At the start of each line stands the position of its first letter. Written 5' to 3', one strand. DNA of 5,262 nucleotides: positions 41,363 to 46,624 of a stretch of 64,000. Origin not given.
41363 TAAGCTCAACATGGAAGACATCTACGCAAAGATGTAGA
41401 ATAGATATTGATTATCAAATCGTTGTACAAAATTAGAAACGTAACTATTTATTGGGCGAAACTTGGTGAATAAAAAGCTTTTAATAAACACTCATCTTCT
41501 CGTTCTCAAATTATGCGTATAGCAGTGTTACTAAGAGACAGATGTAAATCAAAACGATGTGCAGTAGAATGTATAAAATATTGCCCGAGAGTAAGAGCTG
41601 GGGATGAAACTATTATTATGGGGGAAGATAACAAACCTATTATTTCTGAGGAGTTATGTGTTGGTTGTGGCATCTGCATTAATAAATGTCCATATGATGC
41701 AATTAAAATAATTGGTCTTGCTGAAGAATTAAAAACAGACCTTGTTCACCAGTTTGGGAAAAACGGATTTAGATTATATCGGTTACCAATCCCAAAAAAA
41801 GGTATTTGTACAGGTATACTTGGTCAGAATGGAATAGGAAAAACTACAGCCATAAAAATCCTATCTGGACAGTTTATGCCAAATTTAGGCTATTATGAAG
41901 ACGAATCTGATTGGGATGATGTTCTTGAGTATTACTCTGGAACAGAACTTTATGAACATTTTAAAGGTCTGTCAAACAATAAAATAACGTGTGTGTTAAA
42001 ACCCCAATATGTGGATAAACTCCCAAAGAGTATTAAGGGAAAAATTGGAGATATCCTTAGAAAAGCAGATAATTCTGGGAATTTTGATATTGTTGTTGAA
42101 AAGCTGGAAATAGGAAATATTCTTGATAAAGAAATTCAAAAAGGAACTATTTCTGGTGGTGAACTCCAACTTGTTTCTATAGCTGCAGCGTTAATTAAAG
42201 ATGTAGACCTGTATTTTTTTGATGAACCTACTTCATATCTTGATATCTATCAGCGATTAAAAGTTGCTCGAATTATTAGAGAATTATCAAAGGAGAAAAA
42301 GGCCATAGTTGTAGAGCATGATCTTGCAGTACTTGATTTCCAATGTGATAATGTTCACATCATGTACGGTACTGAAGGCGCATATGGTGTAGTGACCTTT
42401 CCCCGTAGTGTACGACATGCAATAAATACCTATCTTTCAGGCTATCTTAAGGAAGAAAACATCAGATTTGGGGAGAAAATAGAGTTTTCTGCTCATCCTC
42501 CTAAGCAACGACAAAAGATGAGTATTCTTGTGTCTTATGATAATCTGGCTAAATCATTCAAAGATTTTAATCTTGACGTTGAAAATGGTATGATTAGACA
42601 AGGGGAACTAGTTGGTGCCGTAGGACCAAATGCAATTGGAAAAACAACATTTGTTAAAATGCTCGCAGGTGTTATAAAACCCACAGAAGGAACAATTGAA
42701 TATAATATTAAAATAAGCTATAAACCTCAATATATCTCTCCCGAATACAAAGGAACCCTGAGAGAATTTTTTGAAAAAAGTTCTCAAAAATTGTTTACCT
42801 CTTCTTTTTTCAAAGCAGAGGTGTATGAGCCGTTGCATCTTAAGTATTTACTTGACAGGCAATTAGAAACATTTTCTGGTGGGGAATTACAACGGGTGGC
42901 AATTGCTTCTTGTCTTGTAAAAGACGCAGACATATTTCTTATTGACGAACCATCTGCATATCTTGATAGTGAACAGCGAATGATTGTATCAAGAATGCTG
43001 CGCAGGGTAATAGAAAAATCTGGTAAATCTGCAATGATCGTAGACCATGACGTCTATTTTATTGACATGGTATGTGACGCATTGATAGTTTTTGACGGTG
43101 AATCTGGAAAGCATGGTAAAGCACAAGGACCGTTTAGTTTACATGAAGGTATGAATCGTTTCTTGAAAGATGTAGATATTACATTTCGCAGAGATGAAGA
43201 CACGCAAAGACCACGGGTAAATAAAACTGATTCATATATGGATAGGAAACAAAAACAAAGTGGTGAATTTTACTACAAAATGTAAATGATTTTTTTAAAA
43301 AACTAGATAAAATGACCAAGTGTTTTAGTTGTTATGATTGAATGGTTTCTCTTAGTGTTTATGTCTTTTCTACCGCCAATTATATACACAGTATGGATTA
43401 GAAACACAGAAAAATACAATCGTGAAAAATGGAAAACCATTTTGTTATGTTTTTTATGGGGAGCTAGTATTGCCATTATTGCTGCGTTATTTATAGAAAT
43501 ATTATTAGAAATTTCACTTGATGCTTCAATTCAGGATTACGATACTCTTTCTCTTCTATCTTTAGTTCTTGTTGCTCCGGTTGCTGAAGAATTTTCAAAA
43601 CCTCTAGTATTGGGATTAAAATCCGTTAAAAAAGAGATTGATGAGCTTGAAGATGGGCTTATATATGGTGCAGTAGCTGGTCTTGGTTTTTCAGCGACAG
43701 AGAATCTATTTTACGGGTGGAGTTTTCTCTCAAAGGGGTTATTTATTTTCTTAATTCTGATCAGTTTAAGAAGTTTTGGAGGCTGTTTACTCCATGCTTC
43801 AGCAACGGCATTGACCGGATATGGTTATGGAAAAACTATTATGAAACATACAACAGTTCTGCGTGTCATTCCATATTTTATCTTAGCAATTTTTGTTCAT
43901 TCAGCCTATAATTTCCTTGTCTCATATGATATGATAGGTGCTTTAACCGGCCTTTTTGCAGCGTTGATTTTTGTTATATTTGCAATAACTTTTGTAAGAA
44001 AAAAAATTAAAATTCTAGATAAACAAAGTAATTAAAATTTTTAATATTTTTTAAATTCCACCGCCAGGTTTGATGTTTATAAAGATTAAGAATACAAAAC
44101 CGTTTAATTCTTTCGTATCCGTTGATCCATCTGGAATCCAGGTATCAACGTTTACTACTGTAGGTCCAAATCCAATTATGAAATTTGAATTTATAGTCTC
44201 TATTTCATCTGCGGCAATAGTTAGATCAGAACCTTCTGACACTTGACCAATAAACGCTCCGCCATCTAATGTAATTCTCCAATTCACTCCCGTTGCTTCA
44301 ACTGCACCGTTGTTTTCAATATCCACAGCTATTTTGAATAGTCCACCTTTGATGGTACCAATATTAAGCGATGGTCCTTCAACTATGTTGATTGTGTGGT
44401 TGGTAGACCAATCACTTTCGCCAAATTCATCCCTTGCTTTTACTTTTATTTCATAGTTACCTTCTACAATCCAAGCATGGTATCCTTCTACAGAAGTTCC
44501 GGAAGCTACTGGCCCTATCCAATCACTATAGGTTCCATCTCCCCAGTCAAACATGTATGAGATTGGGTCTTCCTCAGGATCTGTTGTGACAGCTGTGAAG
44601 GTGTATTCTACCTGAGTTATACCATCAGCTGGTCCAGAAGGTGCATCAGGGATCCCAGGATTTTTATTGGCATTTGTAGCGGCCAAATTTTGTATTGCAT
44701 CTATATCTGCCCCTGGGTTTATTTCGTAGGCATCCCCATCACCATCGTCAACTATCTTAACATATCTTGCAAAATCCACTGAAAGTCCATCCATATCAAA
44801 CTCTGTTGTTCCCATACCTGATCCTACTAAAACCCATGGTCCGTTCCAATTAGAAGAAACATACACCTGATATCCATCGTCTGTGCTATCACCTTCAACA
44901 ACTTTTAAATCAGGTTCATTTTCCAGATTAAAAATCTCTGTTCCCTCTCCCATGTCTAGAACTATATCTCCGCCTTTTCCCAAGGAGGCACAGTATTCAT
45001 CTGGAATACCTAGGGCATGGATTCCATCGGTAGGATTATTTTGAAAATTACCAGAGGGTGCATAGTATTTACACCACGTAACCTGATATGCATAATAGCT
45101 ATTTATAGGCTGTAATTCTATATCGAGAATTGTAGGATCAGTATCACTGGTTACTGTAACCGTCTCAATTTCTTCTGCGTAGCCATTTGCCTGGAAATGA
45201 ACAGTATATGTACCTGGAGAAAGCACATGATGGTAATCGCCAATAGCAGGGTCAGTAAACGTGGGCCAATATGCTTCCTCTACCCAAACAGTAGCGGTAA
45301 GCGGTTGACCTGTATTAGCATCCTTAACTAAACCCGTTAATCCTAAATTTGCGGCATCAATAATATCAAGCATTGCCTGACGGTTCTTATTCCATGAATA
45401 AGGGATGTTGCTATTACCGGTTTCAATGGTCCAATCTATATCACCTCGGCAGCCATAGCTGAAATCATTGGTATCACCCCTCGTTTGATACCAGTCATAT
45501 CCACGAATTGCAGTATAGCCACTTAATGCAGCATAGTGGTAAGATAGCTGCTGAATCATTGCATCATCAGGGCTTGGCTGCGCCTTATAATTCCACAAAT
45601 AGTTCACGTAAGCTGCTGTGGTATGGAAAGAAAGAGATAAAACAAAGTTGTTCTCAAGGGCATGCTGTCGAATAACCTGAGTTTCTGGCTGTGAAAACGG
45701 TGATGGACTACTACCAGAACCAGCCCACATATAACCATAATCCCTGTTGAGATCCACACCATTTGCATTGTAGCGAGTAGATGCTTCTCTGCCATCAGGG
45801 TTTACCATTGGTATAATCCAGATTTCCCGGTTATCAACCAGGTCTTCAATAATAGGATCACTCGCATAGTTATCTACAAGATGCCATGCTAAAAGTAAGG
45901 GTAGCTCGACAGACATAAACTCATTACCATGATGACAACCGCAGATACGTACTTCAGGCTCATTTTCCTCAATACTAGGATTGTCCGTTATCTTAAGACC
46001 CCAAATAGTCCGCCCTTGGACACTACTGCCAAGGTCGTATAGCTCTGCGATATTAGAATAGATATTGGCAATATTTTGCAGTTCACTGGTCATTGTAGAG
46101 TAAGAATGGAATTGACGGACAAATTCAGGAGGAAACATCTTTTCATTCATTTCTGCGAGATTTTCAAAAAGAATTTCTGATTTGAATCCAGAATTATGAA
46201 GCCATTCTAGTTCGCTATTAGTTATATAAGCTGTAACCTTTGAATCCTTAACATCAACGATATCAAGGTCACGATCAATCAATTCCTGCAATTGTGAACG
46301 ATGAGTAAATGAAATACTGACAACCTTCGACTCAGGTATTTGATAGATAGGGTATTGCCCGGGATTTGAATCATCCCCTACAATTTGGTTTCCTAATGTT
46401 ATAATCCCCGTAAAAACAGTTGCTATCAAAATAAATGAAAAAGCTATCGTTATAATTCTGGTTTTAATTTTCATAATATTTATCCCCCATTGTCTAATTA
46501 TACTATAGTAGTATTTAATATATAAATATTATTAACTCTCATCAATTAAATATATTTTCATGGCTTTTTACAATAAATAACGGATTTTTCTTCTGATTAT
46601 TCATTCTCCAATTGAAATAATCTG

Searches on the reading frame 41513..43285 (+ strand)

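Call 15: search_protein_families(library=pfam, proteins=[window:41513-43285:+])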
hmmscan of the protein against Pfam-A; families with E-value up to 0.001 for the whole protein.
window:41513-43285:+ (590 aa): 9 families
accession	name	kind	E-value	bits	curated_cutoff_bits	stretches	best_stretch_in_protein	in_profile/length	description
PF00005.33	ABC_tran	-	2.6e-38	132.1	25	2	360-481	7-136/137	ABC transporter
PF02463.25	SMC_N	-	8.5e-12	45.4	40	1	197-277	120-205/220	RecF/RecN/SMC N terminal domain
PF13304.12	AAA_21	-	1.3e-10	42.2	27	0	206-267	231-296/304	AAA domain, putative AbiEii toxin, Type IV TA system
PF04068.21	Fer4_RLI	-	5.6e-09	36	23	1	1-32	1-35/35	Possible Fer4-like domain in RNase L inhibitor, RLI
PF00037.32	Fer4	-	1.5e-07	31.4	21.1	1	42-65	1-24/24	4Fe-4S binding domain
PF12837.12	Fer4_6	-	3.3e-05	24.1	25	1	42-64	2-24/24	4Fe-4S binding domain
PF13175.12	AAA_15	-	6.2e-05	23.2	32.1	0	347-391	12-50/374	AAA ATPase domain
PF14697.11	Fer4_21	-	0.00012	22.5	35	1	19-65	13-58/59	4Fe-4S dicluster domain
PF12797.12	Fer4_2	-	0.00085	19.6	24.5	1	41-61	2-22/22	4Fe-4S binding domain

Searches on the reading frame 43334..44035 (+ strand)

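Call 15: search_protein_families(library=pfam, proteins=[window:43334-44035:+])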
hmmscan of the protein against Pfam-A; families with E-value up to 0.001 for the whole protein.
window:43334-44035:+ (233 aa): 1 family
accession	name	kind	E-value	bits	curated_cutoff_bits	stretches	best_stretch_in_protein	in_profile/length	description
PF13367.11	PrsW-protease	-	1.6e-32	113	23.5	1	31-216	1-192/196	PrsW family intramembrane metalloprotease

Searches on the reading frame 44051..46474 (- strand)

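Call 15: search_protein_families(library=pfam, proteins=[window:44051-46474:-])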
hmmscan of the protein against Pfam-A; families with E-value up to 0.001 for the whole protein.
window:44051-46474:- (807 aa): 6 families
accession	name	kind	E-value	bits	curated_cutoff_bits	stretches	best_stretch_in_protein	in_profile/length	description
PF00246.29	Peptidase_M14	-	1e-49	170.2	21.6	1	129-355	2-264/286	Zinc carboxypeptidase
PF13620.12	CarboxypepD_reg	-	7e-09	36.3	32.3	1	379-455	2-82/82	Carboxypeptidase regulatory-like domain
PF24827.1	AstE_AspA_cat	-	1.3e-06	28.6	25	1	173-305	3-125/192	Succinylglutamate desuccinylase/Aspartoacylase catalytic domain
PF18911.6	PKD_4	-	4.1e-06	27.2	27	1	611-694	6-82/85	PKD domain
PF13715.12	CarbopepD_reg_2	-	1.6e-05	25.3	32.2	1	380-446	2-69/88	CarboxypepD_reg-like domain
PF00801.26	PKD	-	0.00021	21.7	23.5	0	623-692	16-77/80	PKD domain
